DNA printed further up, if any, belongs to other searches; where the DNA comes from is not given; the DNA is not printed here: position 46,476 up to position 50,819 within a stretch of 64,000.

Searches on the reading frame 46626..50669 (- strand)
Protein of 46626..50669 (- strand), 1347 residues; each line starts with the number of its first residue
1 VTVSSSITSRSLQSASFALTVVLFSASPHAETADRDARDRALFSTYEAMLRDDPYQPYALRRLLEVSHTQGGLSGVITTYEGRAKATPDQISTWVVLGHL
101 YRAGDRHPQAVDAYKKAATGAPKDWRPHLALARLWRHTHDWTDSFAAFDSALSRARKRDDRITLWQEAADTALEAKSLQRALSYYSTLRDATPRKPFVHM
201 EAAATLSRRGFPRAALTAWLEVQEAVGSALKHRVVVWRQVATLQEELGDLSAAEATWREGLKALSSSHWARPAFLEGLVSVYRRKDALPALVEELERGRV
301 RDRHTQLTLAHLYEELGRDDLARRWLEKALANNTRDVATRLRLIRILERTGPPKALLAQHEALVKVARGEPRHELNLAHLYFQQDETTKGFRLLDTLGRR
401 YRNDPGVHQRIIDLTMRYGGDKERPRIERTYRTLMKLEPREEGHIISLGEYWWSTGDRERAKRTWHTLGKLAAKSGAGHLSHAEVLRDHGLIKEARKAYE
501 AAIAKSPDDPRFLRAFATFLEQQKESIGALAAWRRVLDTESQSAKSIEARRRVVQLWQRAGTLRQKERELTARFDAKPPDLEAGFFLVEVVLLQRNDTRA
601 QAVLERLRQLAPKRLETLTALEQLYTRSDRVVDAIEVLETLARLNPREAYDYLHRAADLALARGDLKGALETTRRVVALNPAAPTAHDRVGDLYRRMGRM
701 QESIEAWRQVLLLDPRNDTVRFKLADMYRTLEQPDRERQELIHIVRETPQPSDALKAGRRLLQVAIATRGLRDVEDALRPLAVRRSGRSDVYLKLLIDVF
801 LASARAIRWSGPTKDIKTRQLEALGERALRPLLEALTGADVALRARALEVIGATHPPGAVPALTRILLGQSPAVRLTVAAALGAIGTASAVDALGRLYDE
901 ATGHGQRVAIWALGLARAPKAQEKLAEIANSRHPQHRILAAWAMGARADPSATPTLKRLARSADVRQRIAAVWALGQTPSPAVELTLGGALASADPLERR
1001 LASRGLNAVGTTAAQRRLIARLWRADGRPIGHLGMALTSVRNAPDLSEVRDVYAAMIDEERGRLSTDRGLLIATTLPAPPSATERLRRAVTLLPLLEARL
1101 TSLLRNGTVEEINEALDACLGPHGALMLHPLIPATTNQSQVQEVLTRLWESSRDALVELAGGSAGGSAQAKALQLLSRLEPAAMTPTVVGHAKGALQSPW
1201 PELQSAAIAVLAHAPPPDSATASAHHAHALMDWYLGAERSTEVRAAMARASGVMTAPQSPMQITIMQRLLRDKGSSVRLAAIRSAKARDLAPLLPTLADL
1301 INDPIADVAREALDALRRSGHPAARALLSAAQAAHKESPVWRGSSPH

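Call 84: search_protein_families(library=pfam, proteins=[window:46626-50669:-], max_evalue=0.001)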
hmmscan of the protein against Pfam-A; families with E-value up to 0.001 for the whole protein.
window:46626-50669:- (1347 aa): 17 families
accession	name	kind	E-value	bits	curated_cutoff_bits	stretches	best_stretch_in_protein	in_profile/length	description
PF13646.12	HEAT_2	-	6.8e-26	90.8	27.7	5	830-914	2-88/88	HEAT repeats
PF13428.12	TPR_14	-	4.4e-22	76.8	23.5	2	305-346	3-44/44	Tetratricopeptide repeat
PF07719.23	TPR_2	-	1.4e-19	69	27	1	685-717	2-34/34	Tetratricopeptide repeat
PF23914.1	TPR_CcmH_CycH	-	4e-19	69.4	42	1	86-193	45-152/158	Cytochrome c-type biogenesis protein H TPR domain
PF13414.12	TPR_11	-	9.4e-17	60.9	26.8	1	691-728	1-38/42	TPR repeat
PF14559.12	TPR_19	-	3.8e-15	56.4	25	0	599-654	9-65/68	Tetratricopeptide repeat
PF13181.12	TPR_8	-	1.2e-14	53.6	25.7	0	689-717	6-34/34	Tetratricopeptide repeat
PF00515.34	TPR_1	-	2.4e-14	52.8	27.8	0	691-717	8-34/34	Tetratricopeptide repeat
PF13432.12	TPR_16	-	6.1e-12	46.2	32.7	0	482-537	3-58/65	Tetratricopeptide repeat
PF24575.1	TPR_Slam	-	6.3e-09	36.6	35.2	0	693-728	56-91/104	Surface lipoprotein assembly modifier, N-terminal TPR repeats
PF13431.12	TPR_17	-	7.2e-08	32.6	24.4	0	498-530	1-33/34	Tetratricopeptide repeat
PF13424.12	TPR_12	-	8.7e-08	32.7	30.1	0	297-332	39-74/77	Tetratricopeptide repeat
PF13176.12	TPR_7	-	4.9e-07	29.8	27.9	0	309-336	5-34/36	Tetratricopeptide repeat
PF25064.1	ARM_TT21_5th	-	3.2e-06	27.9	27.8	0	657-706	8-57/117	TT21 fifth ARM repeats domain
PF02985.28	HEAT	-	0.0002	21.8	23.5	0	860-886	2-28/31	HEAT repeat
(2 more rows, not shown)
